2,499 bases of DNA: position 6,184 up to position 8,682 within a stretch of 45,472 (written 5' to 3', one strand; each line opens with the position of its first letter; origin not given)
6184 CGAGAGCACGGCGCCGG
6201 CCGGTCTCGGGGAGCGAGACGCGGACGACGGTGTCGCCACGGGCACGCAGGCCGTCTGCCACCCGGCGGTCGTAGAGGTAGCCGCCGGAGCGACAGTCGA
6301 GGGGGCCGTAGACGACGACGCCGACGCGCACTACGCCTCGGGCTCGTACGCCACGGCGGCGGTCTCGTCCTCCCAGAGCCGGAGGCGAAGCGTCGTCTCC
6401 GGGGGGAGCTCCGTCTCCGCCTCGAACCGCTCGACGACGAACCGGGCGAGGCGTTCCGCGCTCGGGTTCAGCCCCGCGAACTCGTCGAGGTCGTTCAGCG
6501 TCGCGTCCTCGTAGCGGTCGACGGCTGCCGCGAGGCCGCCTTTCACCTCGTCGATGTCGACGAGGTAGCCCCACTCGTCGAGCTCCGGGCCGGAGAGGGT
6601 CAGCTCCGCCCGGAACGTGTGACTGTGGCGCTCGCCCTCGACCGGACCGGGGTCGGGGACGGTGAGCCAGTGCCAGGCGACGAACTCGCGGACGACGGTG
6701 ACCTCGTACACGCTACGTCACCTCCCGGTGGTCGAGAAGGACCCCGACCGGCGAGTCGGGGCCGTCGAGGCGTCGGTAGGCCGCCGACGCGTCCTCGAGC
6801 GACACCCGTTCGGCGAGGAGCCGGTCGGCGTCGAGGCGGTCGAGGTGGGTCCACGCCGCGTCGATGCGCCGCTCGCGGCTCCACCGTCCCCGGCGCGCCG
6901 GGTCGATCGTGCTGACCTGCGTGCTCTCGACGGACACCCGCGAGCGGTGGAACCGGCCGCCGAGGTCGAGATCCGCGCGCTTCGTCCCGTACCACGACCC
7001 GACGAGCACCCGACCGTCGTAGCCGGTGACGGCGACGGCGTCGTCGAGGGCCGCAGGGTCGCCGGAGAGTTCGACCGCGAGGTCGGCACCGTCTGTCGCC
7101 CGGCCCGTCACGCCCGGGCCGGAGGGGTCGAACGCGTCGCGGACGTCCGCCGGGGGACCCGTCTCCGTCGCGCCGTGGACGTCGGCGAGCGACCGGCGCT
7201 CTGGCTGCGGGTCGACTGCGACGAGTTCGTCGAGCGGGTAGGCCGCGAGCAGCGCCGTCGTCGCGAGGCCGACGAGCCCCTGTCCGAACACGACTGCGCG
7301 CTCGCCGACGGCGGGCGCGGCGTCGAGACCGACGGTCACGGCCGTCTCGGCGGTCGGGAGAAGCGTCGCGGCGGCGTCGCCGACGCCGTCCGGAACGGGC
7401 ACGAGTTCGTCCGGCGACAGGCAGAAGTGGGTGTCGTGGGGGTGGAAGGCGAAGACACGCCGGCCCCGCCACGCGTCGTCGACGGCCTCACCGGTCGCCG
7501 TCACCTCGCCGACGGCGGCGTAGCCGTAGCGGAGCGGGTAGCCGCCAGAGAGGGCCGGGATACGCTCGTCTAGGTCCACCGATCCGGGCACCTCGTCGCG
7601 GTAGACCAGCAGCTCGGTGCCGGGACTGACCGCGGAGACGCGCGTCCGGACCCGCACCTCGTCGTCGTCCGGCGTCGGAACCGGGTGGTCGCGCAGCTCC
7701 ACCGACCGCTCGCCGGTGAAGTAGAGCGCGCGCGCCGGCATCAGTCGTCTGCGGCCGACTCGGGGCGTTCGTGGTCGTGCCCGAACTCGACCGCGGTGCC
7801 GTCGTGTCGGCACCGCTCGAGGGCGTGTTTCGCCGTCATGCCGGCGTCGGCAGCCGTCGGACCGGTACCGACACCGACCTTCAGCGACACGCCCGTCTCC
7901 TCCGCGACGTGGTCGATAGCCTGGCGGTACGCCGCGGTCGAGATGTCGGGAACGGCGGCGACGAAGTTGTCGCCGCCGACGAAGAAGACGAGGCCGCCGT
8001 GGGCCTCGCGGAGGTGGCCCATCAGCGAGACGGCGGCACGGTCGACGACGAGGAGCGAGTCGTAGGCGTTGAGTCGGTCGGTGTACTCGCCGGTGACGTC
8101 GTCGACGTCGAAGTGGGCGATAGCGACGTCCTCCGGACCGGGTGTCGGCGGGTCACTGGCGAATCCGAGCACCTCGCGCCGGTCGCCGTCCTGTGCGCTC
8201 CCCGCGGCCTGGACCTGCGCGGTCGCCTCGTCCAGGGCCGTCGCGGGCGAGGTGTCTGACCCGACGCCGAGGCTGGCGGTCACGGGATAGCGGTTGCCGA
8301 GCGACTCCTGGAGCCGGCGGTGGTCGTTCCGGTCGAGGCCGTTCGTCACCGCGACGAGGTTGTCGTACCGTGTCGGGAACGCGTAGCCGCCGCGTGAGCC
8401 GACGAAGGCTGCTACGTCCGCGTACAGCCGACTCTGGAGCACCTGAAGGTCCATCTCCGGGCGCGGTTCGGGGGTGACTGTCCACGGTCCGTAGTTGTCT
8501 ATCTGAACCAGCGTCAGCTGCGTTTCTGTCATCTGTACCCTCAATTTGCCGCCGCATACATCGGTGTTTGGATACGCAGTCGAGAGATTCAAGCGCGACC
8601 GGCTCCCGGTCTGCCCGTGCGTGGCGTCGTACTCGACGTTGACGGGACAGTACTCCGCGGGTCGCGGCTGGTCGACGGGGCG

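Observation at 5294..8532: Four tightly overlapped genes: GTP cyclohydrolase III, Zn-less MDR dehydrogenase, Cys-less PTPS-fold protein and GT4 glycosyltransferase; candidate undescribed pterin or pyrimidine-glycoside pathway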

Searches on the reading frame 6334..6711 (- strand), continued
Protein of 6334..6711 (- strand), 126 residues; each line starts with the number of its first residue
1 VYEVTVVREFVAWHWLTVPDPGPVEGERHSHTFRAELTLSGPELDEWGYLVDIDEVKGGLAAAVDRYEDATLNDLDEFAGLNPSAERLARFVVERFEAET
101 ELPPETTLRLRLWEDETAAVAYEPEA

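Call 104: find_encoding_contigs(protein=P0560, flank=9000, max_places=1)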
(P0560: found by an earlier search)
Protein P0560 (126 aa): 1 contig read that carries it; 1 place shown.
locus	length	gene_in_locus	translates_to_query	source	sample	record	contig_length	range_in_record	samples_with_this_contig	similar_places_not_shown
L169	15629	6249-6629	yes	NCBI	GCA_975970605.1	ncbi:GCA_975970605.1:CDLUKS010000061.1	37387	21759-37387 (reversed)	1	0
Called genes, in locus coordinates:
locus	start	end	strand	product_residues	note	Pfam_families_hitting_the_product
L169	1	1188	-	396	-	?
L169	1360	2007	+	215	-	-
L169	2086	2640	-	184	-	PF01066:CDP-OH_P_transf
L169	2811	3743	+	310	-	PF13489:Methyltransf_23 (faint), PF08242:Methyltransf_12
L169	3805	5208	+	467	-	PF00925:GTP_cyclohydro2, PF01872:RibD_C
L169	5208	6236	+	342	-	PF00107:ADH_zinc_N (faint)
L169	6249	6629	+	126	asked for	PF01242:PTPS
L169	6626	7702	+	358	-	PF13439:Glyco_transf_4 (faint), PF20706:GT4-conflict, PF00534:Glycos_transf_1, PF13692:Glyco_trans_1_4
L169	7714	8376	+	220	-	PF00702:Hydrolase, PF12710:HAD, PF08282:Hydrolase_3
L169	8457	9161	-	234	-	PF00881:Nitroreductase, PF14512:TM1586_NiRdase (weak)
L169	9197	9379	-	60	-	PF07411:DUF1508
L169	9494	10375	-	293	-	-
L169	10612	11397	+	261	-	PF00378:ECH_1, PF16113:ECH_2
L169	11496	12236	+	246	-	PF00106:adh_short, PF01370:Epimerase (weak), PF08659:KR, PF13561:adh_short_C2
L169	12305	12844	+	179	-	PF13187:Fer4_9 (faint), PF00037:Fer4 (faint), PF12837:Fer4_6 (faint), PF13237:Fer4_10 (weak), PF13247:Fer4_11, PF12838:Fer4_7 (weak)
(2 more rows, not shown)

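Call 105: search_protein_families(library=padloc, proteins=[window:6334-6711:-], max_evalue=0.001)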
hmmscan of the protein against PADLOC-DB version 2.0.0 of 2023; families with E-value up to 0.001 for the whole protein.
window:6334-6711:- (126 aa): 0 families

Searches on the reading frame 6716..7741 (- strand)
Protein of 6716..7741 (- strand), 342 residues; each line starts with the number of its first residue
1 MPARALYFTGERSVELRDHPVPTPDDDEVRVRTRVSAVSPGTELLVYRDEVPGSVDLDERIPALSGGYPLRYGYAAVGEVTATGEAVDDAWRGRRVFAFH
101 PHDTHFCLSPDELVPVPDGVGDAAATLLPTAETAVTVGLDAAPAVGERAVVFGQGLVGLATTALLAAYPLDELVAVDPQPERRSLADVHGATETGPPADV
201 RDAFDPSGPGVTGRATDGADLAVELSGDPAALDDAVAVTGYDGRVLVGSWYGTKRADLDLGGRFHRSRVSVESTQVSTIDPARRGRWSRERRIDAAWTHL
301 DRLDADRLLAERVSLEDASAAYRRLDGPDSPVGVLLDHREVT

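Call 7: search_protein_families(library=pfam, proteins=[window:6716-7741:-], max_evalue=0.01)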
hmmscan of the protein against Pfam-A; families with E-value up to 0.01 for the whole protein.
seq(342 aa): 3 families
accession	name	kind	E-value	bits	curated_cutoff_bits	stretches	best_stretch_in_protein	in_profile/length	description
PF00107.32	ADH_zinc_N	-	5.9e-09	36.4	31.8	1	157-273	2-111/129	Zinc-binding dehydrogenase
PF08240.17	ADH_N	-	0.00054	20.6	23.5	1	26-102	2-65/104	Alcohol dehydrogenase GroES-like domain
PF16912.11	Glu_dehyd_C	-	0.0028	17.6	34.9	1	143-326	28-202/211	Glucose dehydrogenase C-terminus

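Call 8: search_protein_families(library=ncbifam, proteins=[window:6716-7741:-], max_evalue=0.01)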
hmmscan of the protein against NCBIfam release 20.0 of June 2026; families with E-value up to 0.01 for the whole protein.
seq(342 aa): 10 families
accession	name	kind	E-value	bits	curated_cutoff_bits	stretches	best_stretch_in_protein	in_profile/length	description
TIGR03366.1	HpnZ_proposed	hypoth_equivalog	6.1e-16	58.5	328.1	1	110-250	119-255/315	putative phosphonate catabolism associated alcohol dehydrogenase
NF041097.1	keto_inos_dh_IolM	equivalog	6.9e-15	54.6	450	1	146-232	207-293/389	scyllo-inosose 3-dehydrogenase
TIGR01202.1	bchC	equivalog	3.3e-13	49.4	291.25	1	4-323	3-294/308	chlorophyll synthesis pathway protein BchC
NF003808.0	PRK05396.1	equivalog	9.6e-12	44.4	380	1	113-246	132-260/341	L-threonine 3-dehydrogenase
TIGR00692.1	tdh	equivalog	2.3e-11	43.3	458.35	1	114-251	131-263/340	L-threonine 3-dehydrogenase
NF007489.0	PRK10083.1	equivalog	5.8e-09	35.4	376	1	113-247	128-257/339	Zn-dependent oxidoreductase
TIGR03451.1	mycoS_dep_FDH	equivalog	9.9e-07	27.9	512.9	1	145-326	176-347/358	S-(hydroxymethyl)mycothiol dehydrogenase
TIGR03989.1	Rxyl_3153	subfamily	0.00016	21.1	440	1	143-249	184-287/370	NDMA-dependent alcohol dehydrogenase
NF007375.0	PRK09880.1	equivalog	0.0014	17.4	469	1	136-246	160-263/344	L-idonate 5-dehydrogenase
NF041172.1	AcrlCoa_red_Thmprot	equivalog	0.002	17.1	500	0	13-99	12-85/334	acryloyl-CoA reductase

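Call 50: search_solved_structures(query=window:6716-7741:-, max_evalue=0.001)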
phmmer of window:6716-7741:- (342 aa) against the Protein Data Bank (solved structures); distinct sequences matched with E-value up to 0.001: 4.
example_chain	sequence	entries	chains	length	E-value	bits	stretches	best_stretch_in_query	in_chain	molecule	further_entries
6ie0_A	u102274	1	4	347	3.1e-09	39.8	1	112-250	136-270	(R,R)-butanediol dehydrogenase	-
5yln_A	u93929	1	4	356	4.1e-05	26.2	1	113-277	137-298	Alcohol dehydrogenase, zinc-containing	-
1cdo_A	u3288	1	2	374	6.5e-05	25.6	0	144-248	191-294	ALCOHOL DEHYDROGENASE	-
4ilk_A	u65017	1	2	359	0.00024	23.7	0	115-246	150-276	Starvation sensing protein rspB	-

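Call 64: find_homologous_proteins(query=window:6716-7741:-, max_evalue=0.00001)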
Query window:6716-7741:- (342 aa): 2647 proteins with E <= 0.00001 among 8000 candidates; the best 120 are listed.
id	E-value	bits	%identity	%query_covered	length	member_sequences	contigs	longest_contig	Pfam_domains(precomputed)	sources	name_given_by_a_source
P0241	1.1e-212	724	97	100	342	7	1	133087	PF00107.33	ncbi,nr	ncbi:MAG: threonine dehydrogenase related Zn-dependent dehydrogenase [uncultured archaeon A07HB70]|n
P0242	5.5e-170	583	81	99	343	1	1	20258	PF00107.33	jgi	jgi:2-desacetyl-2-hydroxyethyl bacteriochlorophyllide A dehydrogenase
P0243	5.7e-164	563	78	99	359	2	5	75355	PF00107.33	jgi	jgi:2-desacetyl-2-hydroxyethyl bacteriochlorophyllide A dehydrogenase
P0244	1.6e-163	562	78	99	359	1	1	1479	PF00107.33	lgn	-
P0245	2.5e-161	555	77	99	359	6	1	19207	PF00107.33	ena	-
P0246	1.5e-160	552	77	99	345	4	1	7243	PF00107.33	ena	-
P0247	6.2e-156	537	76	99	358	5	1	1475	PF00107.33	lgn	-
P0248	8.1e-153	527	74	99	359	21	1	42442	PF00107.33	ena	-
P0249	7.3e-145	501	80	86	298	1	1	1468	PF00107.33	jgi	jgi:threonine dehydrogenase-like Zn-dependent dehydrogenase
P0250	1.1e-143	497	79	89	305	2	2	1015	PF00107.33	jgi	jgi:threonine dehydrogenase-like Zn-dependent dehydrogenase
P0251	1.6e-141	490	74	91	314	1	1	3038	PF00107.33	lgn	-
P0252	1.9e-136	473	70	99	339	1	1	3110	PF00107.33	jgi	jgi:threonine dehydrogenase-like Zn-dependent dehydrogenase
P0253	3.0e-122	426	61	99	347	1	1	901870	PF00107.33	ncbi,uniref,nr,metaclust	ncbi:oxidoreductase [Haloprofundus marisrubri]|uniref:Oxidoreductase n=1 Tax=Haloprofundus marisrubr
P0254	1.5e-120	421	63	99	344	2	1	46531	PF00107.33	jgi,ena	-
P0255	2.5e-120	420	59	99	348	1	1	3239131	PF00107.33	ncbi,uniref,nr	ncbi:zinc-dependent alcohol dehydrogenase [Haloprofundus salilacus]|uniref:zinc-dependent alcohol de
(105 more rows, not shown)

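Call 89: predict_structure(alignment_id=A3)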
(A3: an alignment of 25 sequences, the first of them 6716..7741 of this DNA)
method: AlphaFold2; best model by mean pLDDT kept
length: 342 residues; sequences in the alignment: 25
mean_pLDDT: 80.8   pTM: 0.81
mean pLDDT of the five models: 80.8, 80.8, 80.6, 78.1, 75.9
residues with pLDDT >= 90: 134; 70-90: 127; 50-70: 67; < 50: 14
segments of 3 or more residues with pLDDT < 50: 54-56, 58-61, 251-254
pLDDT, mean of each block of 10 residues (from residue 1): 85 86 97 87 57 48 55 84 97 95 94 93 91 87 92 85 93 92 91 90 69 68 83 85 80 51 59 68 73 89 81 89 78 85 41
secondary structure, 60 per line:
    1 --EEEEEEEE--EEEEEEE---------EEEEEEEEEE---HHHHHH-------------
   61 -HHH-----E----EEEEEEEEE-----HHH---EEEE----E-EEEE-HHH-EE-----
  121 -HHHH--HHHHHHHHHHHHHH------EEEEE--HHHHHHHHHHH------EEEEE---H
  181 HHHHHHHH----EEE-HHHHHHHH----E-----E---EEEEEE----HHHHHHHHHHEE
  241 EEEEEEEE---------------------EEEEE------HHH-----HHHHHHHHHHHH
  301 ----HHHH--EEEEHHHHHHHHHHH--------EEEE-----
elements in order: E3-10 E13-19 E29-38 H42-47 E75-83 E95-98 E105-108 H122-125 H128-141 E148-152 H155-165 E172-176 H180-188 E193-195 H197-204 E219-224 H229-238 E239-248 E270-274 H289-300 H305-308 E311-314 H315-325 E334-337

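Call 92: fold_search(model_id=the predicted structure, library=pdb)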
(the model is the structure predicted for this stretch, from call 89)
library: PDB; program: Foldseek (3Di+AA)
matches with E <= 10: 1944; with E <= 0.001: 558
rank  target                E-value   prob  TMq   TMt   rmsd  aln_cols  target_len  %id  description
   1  6ie0_A                1.1e-22  1.00  0.75  0.74   4.4       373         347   18  X-ray crystal structure of 2R,3R-butanediol dehydrogenase from Bacillus subtilis (released 2019-09-18)
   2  4ejm                  2.0e-21  1.00  0.76  0.76   4.2       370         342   18  Crystal structure of a putative zinc-binding dehydrogenase (Target PSI-012003) from Sinorhizobium meliloti 1021 bound to (released 2012-05-02)
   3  4ilk_A                3.1e-21  1.00  0.76  0.77   3.5       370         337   16  Crystal structure of short chain alcohol dehydrogenase (rspB) from E. coli CFT073 (EFI TARGET EFI-506413) complexed wi (released 2013-01-30)
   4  1e3j                  3.3e-21  1.00  0.75  0.73   4.3       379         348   16  Ketose reductase (sorbitol dehydrogenase) from silverleaf whitefly (released 2001-02-04)
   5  5vm2_A                5.3e-21  1.00  0.75  0.74   3.9       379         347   16  Crystal structure of ECK1772, an oxidoreductase/dehydrogenase of unknown specificity involved in membrane biogenesis f (released 2017-06-07)
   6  4ej6                  5.3e-21  1.00  0.74  0.74   4.4       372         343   18  Crystal structure of a putative zinc-binding dehydrogenase (Target PSI-012003) from Sinorhizobium meliloti 1021 (released 2012-05-02)
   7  4ilk_B                8.7e-21  1.00  0.76  0.77   3.6       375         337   16  Crystal structure of short chain alcohol dehydrogenase (rspB) from E. coli CFT073 (EFI TARGET EFI-506413) complexed wi (released 2013-01-30)
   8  8h2b_C                1.2e-20  1.00  0.73  0.68   4.7       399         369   16  Crystal structure of alcohol dehydrogenase from Zobellia galactanivorans (released 2023-10-18)
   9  3qe3                  1.7e-20  1.00  0.75  0.74   4.3       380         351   16  Sheep liver sorbitol dehydrogenase (released 2011-04-27)
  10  8h2b_A                2.6e-20  1.00  0.72  0.68   4.6       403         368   17  Crystal structure of alcohol dehydrogenase from Zobellia galactanivorans (released 2023-10-18)
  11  4cpd_A                3.1e-20  1.00  0.73  0.72   4.3       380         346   19  Alcohol dehydrogenase TADH from Thermus sp. ATN1 (released 2014-12-17)
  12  2d8a                  4.5e-20  1.00  0.73  0.75   4.5       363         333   19  Crystal Structure of PH0655 from Pyrococcus horikoshii OT3 (released 2006-06-02)
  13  4oh1                  7.4e-20  1.00  0.76  0.75   4.3       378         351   16  Crystal structure of a putative zinc-binding dehydrogenase (gutB) from Clostridium scindens ATCC 35704 at 2.00 A resolut (released 2014-02-05)
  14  8h2b_D                7.4e-20  1.00  0.72  0.67   4.6       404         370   15  Crystal structure of alcohol dehydrogenase from Zobellia galactanivorans (released 2023-10-18)
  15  8a3n_B                1.1e-19  1.00  0.69  0.67   4.6       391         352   13  Geissoschizine synthase from Catharanthus roseus - binary complex with NADP+ (released 2022-10-19)
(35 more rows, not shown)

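Call 105: search_protein_families(library=padloc, proteins=[window:6716-7741:-], max_evalue=0.001)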
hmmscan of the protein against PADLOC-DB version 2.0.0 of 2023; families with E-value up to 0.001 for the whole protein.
window:6716-7741:- (342 aa): 0 families

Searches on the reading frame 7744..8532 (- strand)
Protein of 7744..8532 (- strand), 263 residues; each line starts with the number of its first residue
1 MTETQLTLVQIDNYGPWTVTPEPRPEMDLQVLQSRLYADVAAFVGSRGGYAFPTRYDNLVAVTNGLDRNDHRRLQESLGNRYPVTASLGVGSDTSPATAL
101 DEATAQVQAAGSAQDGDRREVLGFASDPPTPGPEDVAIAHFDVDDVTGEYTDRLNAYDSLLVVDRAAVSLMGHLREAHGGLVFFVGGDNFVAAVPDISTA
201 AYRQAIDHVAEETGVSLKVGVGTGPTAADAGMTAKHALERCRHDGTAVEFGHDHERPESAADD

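Call 7: search_protein_families(library=pfam, proteins=[window:7744-8532:-], max_evalue=0.01)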
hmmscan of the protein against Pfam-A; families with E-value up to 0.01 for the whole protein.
seq(263 aa): 3 families
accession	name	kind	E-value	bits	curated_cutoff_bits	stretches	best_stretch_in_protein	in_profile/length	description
PF05165.17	GCH_III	-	3.4e-84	282.4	21.3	1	7-243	2-234/246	GTP cyclohydrolase III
PF17853.6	GGDEF_2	-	1.7e-07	31.9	24.5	1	166-229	37-102/116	GGDEF-like domain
PF18182.6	mCpol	-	0.0068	17.2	26.4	0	164-237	33-103/114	minimal CRISPR polymerase domain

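Call 8: search_protein_families(library=ncbifam, proteins=[window:7744-8532:-], max_evalue=0.01)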
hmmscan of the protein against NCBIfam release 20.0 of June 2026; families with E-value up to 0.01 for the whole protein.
seq(263 aa): 1 family
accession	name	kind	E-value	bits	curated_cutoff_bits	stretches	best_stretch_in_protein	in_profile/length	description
NF002587.0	PRK02240.1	subfamily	5.6e-110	367.1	306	1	1-249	1-250/257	GTP cyclohydrolase IIa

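Call 105: search_protein_families(library=padloc, proteins=[window:7744-8532:-], max_evalue=0.001)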
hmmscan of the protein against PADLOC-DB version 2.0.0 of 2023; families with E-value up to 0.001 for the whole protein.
window:7744-8532:- (263 aa): 0 families
